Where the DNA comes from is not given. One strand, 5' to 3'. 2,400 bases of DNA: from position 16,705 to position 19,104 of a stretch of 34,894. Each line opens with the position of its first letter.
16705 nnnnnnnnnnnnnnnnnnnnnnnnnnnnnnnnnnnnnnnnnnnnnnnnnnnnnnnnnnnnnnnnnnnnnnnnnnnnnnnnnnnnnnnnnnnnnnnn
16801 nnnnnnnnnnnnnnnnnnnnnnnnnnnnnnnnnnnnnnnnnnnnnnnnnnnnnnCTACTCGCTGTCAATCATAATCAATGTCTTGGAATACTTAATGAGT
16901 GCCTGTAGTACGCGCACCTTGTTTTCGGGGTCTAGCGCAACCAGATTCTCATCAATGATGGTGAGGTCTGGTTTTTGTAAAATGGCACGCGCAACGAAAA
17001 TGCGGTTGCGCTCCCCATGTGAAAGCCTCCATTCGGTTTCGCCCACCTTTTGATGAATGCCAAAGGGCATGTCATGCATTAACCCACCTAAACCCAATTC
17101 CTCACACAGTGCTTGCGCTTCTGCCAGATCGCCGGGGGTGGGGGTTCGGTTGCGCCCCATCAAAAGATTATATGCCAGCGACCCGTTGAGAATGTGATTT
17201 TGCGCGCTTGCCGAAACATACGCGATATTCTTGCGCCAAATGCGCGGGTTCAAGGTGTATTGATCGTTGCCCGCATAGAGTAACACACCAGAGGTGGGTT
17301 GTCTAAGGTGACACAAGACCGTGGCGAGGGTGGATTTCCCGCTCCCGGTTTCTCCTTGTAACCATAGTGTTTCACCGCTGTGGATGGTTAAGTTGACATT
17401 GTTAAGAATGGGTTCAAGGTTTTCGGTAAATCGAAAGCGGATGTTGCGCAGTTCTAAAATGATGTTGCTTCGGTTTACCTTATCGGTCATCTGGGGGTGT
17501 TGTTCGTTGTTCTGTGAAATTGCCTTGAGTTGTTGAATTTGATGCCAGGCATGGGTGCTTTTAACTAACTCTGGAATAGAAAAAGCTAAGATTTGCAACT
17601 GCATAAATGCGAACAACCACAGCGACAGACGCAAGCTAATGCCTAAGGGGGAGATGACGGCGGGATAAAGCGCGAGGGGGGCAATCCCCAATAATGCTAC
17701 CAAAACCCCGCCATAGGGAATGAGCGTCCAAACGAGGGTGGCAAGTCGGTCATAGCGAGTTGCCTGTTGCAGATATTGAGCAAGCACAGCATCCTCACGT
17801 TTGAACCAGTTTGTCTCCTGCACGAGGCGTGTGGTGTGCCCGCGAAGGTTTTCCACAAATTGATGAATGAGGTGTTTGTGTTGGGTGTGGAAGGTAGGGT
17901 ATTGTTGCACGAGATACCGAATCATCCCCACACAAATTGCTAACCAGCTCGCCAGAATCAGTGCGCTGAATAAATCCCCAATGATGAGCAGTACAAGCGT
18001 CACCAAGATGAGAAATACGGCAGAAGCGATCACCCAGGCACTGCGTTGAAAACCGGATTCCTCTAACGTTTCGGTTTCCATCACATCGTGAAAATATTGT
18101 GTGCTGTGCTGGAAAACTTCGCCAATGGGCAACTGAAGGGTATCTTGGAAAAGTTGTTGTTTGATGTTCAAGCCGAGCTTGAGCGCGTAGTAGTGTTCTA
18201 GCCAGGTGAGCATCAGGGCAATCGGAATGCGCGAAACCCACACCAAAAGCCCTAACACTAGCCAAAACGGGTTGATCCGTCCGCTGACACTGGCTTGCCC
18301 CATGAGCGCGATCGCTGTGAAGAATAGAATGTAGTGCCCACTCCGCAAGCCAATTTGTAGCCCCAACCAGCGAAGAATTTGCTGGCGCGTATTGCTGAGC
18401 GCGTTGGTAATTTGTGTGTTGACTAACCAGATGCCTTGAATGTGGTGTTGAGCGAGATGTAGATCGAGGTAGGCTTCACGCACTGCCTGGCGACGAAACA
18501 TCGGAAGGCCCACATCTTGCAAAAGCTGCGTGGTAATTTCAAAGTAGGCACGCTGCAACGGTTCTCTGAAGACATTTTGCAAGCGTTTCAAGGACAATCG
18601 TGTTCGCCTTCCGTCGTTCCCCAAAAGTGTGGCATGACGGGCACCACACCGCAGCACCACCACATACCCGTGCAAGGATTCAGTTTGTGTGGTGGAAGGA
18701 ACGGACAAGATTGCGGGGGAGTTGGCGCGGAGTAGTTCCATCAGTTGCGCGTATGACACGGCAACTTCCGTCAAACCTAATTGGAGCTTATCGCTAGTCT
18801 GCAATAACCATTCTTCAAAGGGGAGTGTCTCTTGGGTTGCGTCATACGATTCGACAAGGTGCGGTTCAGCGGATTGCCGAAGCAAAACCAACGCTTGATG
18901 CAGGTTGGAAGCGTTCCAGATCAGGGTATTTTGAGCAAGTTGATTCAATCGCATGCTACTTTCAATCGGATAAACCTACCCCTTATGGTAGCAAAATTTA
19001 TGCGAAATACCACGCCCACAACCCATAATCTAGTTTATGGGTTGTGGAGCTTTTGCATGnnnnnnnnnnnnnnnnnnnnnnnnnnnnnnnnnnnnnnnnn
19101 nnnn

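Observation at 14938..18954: ABC exporter with C39-like domain co-operonic with an NfeD-like/SPFH (flotillin-like) pair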

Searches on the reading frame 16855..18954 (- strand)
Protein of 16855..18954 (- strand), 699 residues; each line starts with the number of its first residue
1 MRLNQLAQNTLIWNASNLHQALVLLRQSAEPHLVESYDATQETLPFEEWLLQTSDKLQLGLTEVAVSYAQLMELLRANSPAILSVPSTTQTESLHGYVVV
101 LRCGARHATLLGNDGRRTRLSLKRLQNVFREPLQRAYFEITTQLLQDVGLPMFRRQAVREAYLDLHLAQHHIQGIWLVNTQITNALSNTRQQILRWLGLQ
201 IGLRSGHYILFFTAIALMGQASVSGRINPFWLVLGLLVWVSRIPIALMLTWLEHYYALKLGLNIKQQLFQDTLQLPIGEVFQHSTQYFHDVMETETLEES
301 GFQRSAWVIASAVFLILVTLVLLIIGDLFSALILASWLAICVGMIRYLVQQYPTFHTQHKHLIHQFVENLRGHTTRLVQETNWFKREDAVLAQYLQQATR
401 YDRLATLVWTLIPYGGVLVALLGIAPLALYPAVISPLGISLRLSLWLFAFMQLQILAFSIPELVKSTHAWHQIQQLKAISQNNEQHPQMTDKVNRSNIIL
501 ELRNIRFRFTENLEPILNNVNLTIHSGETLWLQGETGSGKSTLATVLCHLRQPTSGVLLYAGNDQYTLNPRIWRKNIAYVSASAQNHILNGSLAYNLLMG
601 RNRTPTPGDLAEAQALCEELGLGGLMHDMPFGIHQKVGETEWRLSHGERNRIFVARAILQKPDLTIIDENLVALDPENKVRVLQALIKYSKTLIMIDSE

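Call 3: search_protein_families(library=pfam, proteins=[window:16855-18954:-], max_evalue=1)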
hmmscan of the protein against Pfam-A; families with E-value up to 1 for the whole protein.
window:16855-18954:- (699 aa): 13 families
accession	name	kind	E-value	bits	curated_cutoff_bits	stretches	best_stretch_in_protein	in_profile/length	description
PF00005.33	ABC_tran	-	1.5e-23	84.3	25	1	517-669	1-134/137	ABC transporter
PF13191.12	AAA_16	-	0.00035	21.6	32.6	1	525-595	22-85/167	AAA ATPase domain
PF24883.2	NPHP3_N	-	0.0015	19.2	24.8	1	527-554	22-50/164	Nephrocystin 3, N-terminal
PF05729.18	NACHT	-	0.02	15.2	26.7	1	529-549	2-22/167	NACHT domain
PF13555.12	AAA_29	-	0.026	14.7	27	1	521-543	16-38/61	P-loop containing region of AAA domain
PF07728.20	AAA_5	-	0.045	14.2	22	1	531-567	3-38/139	AAA domain (dynein-related subfamily)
PF13481.12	AAA_25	-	0.068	13.2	27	1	518-578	24-97/195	AAA domain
PF22458.1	RsmF-B_ferredox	-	0.093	13.3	27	1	469-498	12-39/74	Methyltr_RsmF/B-like, ferredoxin-like domain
PF01583.26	APS_kinase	-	0.16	12.4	21.1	1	527-548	2-23/152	Adenylylsulphate kinase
PF13671.12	AAA_33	-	0.17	12.6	27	0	531-549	3-21/143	AAA domain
PF11239.13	DUF3040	-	0.18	12.5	24.7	0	302-341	38-79/84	Protein of unknown function (DUF3040)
PF00910.28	RNA_helicase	-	0.2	12.6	21.5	1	530-549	1-20/105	RNA helicase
PF13567.11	DUF4131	-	0.24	11.5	31.6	1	305-359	6-60/165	Domain of unknown function (DUF4131)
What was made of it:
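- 16855..18954 (-): ABC2: the 699-aa second half of a heterodimeric PCAT/HlyB-type ABC exporter. It has a C39-like N-domain, six TM helices and an NBD that ends at the H-loop. Pfam ABC_tran 84 bits (call 3).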

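Call 4: search_protein_families(library=ncbifam, proteins=[window:16855-18954:-], max_evalue=1)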
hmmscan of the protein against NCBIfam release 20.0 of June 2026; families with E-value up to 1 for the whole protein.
window:16855-18954:- (699 aa): 190 families (the best 25 are shown)
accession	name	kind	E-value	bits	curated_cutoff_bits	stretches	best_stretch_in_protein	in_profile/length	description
TIGR02868.1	CydC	equivalog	7e-38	130.5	329.05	1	311-691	146-519/530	thiol reductant ABC exporter subunit CydC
TIGR03375.1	type_I_sec_LssB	subfamily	1.1e-36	126.4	693.1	1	464-696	428-658/696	type I secretion system permease/ATPase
TIGR02857.1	CydD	equivalog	1.2e-36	126.8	435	1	471-692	292-507/529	thiol reductant ABC exporter subunit CydD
NF045513.1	HepA_fam_ABC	equivalog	6.5e-34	117.3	725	1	211-689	78-556/610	heterocyst formation ABC transporter subunit HepA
TIGR02203.1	MsbA_lipidA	equivalog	3.7e-33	114.8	602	2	487-687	319-514/572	lipid A export permease/ATP-binding protein MsbA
NF008364.0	PRK11160.1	equivalog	1.9e-32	112.6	630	1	312-696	149-531/575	heme ABC transporter ATP-binding protein/permease CydC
TIGR03797.1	NHLM_micro_ABC2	equivalog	8.6e-32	110.4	709.4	1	314-696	261-641/686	NHLP bacteriocin export ABC transporter permease/ATPase subunit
TIGR01846.1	type_I_sec_HlyB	subfamily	2e-30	105.8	725.55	1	241-696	191-648/694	type I secretion system permease/ATPase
TIGR03796.1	NHLM_micro_ABC1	equivalog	5.5e-30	104.2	853.3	1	235-696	196-668/710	NHLP family bacteriocin export ABC transporter peptidase/permease/ATPase subunit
NF050066.1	LPSTprtrPglK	equivalog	7.7e-29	100.5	1000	1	477-696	325-539/558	BC-type lipopolysaccharide transporter PglK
NF010178.0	PRK13657.1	equivalog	1.3e-28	99.8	733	1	462-688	298-516/588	glucan ABC transporter ATP-binding protein/ permease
TIGR02204.1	MsbA_rel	hypoth_equivalog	4.4e-28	98.3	780.4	1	454-690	292-523/576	ABC transporter, permease/ATP-binding protein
TIGR01193.1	bacteriocin_ABC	subfamily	2e-26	92.8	523.85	1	459-696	434-665/708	peptide cleavage/export ABC transporter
NF008381.0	PRK11176.1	equivalog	2.2e-26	92.4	867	1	474-691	316-528/582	lipid A ABC transporter ATP-binding protein/permease MsbA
TIGR00958.1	3a01208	subfamily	2.4e-26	92.2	874.6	1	500-696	479-670/711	antigen peptide transporter 2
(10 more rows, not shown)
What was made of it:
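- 16855..18954 (-): NCBIfam aligns the TMD and NBD to the HlyB, PCAT and NHLM ABC1/ABC2 models, far below their cut-offs (call 4).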

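Call 7: search_solved_structures(query=window:16855-18954:-, max_evalue=0.001, show_alignments=2)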
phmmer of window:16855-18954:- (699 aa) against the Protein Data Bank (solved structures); distinct sequences matched with E-value up to 0.001: 484 (the best 60 are shown).
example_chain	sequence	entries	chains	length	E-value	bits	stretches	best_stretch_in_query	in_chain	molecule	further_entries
4f4c_A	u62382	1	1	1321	6.3e-43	150.4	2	422-688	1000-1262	Multidrug resistance protein pgp-1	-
8zpx_B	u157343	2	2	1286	2.7e-41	145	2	478-689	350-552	ABC transporter B family member 1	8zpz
9juj_A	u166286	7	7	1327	3e-41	144.9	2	478-689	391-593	ABC transporter B family member 1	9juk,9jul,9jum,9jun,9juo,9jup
8zq4_B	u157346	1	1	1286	1.8e-40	142.3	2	478-689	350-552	ABC transporter B family member 1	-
8sa0_A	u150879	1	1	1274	6.5e-40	140.5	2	486-691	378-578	ATP-dependent translocase ABCB1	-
6qex_A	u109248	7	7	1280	6.6e-40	140.4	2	486-691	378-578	Multidrug resistance protein 1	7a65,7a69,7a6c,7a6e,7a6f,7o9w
8gmg_A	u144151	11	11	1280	6.6e-40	140.4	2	486-691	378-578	ATP-dependent translocase ABCB1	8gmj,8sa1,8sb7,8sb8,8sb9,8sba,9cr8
9nfi_A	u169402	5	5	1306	1.1e-39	139.7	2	468-691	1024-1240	Permeability Glycoprotein (P-gp)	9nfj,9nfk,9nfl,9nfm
8y6h_A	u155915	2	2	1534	1.1e-39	139.7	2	486-691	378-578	ATP-dependent translocase ABCB1,mNeonGreen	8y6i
6c0v_A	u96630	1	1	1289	4.6e-39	137.7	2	486-691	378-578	Multidrug resistance protein 1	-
6fn1_A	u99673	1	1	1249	1.1e-38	136.4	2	498-688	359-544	Human-mouse chimeric ABCB1 (ABCBHM)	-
6fn4_A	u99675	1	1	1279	1.2e-38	136.3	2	498-688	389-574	Apo form of Human-mouse chimeric ABCB1 (ABCB1HM) in complex with Antigen binding fragment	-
7zk9_A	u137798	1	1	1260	3e-38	135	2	498-688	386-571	ATP-dependent translocase ABCB1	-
7zk8_A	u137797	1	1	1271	3e-38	135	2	498-688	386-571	ATP-dependent translocase ABCB1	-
7zk4_A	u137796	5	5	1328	4.2e-38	134.5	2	499-688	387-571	ATP-dependent translocase ABCB1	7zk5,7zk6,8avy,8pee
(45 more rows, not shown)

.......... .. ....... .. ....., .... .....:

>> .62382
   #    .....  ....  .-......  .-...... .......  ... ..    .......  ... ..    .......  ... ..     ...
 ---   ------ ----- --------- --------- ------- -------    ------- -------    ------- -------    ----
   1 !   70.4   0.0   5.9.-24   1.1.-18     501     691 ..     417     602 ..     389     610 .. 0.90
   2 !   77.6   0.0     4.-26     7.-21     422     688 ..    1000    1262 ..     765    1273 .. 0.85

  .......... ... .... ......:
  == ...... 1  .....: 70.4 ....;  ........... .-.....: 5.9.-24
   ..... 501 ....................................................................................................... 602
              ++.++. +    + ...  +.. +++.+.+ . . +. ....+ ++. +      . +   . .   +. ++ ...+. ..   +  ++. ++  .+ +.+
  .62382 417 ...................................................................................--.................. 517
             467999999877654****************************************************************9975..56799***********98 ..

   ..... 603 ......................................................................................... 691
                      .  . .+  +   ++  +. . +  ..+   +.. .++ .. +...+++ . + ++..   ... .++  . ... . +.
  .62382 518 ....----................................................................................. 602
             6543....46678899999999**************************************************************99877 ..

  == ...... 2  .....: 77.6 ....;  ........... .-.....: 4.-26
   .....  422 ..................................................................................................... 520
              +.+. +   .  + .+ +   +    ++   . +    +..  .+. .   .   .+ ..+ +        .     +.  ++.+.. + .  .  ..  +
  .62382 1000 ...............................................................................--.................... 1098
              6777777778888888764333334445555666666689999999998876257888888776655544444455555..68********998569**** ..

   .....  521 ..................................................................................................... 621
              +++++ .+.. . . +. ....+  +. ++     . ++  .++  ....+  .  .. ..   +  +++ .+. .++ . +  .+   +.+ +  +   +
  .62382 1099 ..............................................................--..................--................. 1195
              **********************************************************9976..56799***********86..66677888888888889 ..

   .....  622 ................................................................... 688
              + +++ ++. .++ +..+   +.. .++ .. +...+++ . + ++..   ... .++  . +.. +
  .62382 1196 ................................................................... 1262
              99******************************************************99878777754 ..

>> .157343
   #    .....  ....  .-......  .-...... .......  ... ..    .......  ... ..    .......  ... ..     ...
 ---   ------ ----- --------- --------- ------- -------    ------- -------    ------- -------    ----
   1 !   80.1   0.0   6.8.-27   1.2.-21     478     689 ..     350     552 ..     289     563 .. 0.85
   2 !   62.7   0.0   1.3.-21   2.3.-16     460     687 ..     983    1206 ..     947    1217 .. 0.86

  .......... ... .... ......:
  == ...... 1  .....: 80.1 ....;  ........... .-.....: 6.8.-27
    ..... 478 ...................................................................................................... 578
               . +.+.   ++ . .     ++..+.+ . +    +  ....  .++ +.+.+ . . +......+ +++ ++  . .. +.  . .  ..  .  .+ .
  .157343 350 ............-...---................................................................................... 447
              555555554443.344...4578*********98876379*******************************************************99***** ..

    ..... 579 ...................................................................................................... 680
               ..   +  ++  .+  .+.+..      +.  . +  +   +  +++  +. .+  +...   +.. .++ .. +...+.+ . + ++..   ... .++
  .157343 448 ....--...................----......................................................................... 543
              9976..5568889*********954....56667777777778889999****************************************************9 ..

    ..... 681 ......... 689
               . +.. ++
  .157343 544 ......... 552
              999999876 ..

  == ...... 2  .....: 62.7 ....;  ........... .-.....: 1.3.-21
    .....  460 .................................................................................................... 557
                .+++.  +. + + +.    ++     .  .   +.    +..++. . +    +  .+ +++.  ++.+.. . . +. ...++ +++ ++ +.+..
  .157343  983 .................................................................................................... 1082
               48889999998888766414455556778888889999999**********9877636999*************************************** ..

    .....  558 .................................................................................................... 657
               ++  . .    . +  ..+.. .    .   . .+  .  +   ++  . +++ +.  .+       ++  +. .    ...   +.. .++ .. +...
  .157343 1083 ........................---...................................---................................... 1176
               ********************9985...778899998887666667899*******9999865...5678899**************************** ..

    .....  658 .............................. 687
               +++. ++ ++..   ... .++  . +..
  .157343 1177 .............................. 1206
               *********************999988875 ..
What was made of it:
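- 16855..18954 (-): Its full-length PDB sequence matches include PCAT1 (call 7).
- On Peptidase-containing ABC transporter (PCAT): Full-length PDB sequence matches include PCAT1 (call 7).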

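Call 16: find_homologous_proteins(query=window:16855-18954:-, max_evalue=1e-10)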
Query window:16855-18954:- (699 aa): 83 proteins with E <= 1e-10 among 8000 candidates.
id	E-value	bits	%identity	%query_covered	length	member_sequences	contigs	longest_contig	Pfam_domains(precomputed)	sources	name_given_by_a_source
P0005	0.0e+0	1558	100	100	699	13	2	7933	PF00005.34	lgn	-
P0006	0.0e+0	1210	79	97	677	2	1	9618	PF00005.34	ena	-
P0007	0.0e+0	1131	72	100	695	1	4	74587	PF00005.34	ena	-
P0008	7.5e-80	287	31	99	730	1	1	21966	PF00005.34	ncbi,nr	ncbi:MAG: ABC transporter ATP-binding protein [Chloroflexi bacterium]|nr:ABC transporter ATP-binding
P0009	1.7e-69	253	29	98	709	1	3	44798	PF00005.34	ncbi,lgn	ncbi:MAG: ABC transporter ATP-binding protein [Rhodospirillaceae bacterium]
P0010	9.4e-21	92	31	33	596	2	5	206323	PF00005.34,PF02463.26,PF20720.4,PF00664.29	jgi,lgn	jgi:ABC-type multidrug transport system fused ATPase/permease subunit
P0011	4.9e-20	90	25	61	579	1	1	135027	PF00005.34,PF00664.29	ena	-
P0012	7.4e-20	89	28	48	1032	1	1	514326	PF00005.34,PF03412.22,PF02463.26,PF00027.36,PF00664.29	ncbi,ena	-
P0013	3.7e-18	84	27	32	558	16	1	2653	PF00005.34,PF13401.13,PF13304.13,PF13191.13,PF00664.29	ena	-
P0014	1.4e-17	82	31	30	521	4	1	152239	PF05072.19,PF00005.34,PF00664.29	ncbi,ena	-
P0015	1.8e-17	81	28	31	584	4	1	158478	PF00005.34,PF02463.26,PF13304.13,PF00664.29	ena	-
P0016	5.1e-17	80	30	30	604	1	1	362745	PF05072.19,PF00005.34,PF00664.29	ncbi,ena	-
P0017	9.9e-17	79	33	28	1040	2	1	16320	PF00005.34,PF03412.22,PF02463.26,PF00027.36,PF00664.29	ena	-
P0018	1.1e-16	79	28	28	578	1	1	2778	PF00005.34,PF02463.26,PF13304.13,PF00664.29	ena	-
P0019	1.4e-16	78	30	32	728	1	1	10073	PF00005.34,PF02463.26,PF00664.29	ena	-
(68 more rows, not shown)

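Call 17: find_encoding_contigs(protein=P0008, flank=8000, max_places=3)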
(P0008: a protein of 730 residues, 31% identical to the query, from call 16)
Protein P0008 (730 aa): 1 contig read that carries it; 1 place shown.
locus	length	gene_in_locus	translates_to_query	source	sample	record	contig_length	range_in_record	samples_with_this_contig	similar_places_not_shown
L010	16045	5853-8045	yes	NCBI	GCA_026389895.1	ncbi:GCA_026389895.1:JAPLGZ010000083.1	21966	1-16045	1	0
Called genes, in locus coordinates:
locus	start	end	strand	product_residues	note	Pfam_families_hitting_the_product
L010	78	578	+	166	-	-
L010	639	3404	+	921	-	PF03412:Peptidase_C39, PF00664:ABC_membrane (weak), PF00005:ABC_tran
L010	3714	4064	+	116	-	-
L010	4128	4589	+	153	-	-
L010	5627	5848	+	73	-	-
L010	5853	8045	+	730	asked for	PF00005:ABC_tran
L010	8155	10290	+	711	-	PF00122:E1-E2_ATPase, PF00702:Hydrolase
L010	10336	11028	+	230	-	-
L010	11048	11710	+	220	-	-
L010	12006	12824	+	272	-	PF00122:E1-E2_ATPase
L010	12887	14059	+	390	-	PF01145:Band_7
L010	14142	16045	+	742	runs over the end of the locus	PF00805:Pentapeptide (weak), PF13599:Pentapeptide_4 (weak), PF00805:Pentapeptide, PF13599:Pentapeptide_4, PF00805:Pentapeptide, PF13433:Peripla_BP_5, PF13458:Peripla_BP_6, PF01094:ANF_receptor (weak), +1 more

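Call 18: find_encoding_contigs(protein=P0009, flank=8000, max_places=3)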
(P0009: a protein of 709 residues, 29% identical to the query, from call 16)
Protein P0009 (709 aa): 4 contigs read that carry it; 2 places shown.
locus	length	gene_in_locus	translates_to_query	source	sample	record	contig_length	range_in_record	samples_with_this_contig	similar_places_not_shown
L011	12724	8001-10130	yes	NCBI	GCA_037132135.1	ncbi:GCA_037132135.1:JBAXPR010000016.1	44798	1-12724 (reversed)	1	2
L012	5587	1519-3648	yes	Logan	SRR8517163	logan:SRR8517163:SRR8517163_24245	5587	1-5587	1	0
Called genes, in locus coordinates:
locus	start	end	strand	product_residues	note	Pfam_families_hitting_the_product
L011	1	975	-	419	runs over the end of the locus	PF01145:Band_7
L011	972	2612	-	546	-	PF00005:ABC_tran, PF13304:AAA_21 (faint)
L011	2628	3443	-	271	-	PF00497:SBP_bac_3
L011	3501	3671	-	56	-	-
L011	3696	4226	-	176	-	PF05128:DUF697 (weak)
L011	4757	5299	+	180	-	-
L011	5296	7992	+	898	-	PF03412:Peptidase_C39, PF00664:ABC_membrane, PF00005:ABC_tran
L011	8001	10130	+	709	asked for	PF00005:ABC_tran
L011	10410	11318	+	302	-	PF00669:Flagellin_N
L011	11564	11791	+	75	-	-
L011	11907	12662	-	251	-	PF06745:ATPase, PF13191:AAA_16 (weak), PF13481:AAA_25 (weak)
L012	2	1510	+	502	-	?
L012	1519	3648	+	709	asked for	PF00005:ABC_tran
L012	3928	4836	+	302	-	PF00669:Flagellin_N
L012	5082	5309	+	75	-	-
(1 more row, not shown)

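Call 19: find_encoding_contigs(protein=P0007, flank=8000, max_places=2)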
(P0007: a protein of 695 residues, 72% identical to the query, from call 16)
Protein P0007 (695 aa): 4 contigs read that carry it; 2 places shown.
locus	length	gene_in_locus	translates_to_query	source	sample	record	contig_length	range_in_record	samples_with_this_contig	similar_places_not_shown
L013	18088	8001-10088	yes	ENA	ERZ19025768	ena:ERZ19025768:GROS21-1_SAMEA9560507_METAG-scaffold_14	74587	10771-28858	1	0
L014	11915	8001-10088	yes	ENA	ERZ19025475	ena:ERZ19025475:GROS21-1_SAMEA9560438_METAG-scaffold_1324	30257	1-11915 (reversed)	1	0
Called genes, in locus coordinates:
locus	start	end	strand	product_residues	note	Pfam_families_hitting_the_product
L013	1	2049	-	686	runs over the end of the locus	PF13476:AAA_23 (faint), PF00005:ABC_tran, PF02463:SMC_N (weak), PF13304:AAA_21 (weak), PF08352:oligo_HPY, PF02463:SMC_N, PF00005:ABC_tran, PF08352:oligo_HPY, +4 more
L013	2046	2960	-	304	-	PF12911:OppC_N, PF00528:BPD_transp_1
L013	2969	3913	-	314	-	PF19300:BPD_transp_1_N, PF00528:BPD_transp_1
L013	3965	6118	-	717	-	PF00122:E1-E2_ATPase, PF00702:Hydrolase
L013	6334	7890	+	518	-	PF00496:SBP_bac_5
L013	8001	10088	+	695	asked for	PF00005:ABC_tran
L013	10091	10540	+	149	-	-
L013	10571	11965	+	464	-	PF01145:Band_7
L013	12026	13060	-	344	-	-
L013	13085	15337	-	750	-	PF13599:Pentapeptide_4 (weak), PF00805:Pentapeptide, PF13576:Pentapeptide_3 (weak), PF00805:Pentapeptide, PF13599:Pentapeptide_4, PF13576:Pentapeptide_3 (weak), PF00805:Pentapeptide, PF00805:Pentapeptide, +1 more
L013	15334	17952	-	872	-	PF00005:ABC_tran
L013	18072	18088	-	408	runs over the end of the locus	-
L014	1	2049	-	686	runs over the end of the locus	PF13476:AAA_23 (faint), PF00005:ABC_tran, PF02463:SMC_N (weak), PF13304:AAA_21 (weak), PF08352:oligo_HPY, PF02463:SMC_N, PF00005:ABC_tran, PF08352:oligo_HPY, +4 more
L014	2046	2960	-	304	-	PF12911:OppC_N, PF00528:BPD_transp_1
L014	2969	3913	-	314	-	PF19300:BPD_transp_1_N, PF00528:BPD_transp_1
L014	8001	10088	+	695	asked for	PF00005:ABC_tran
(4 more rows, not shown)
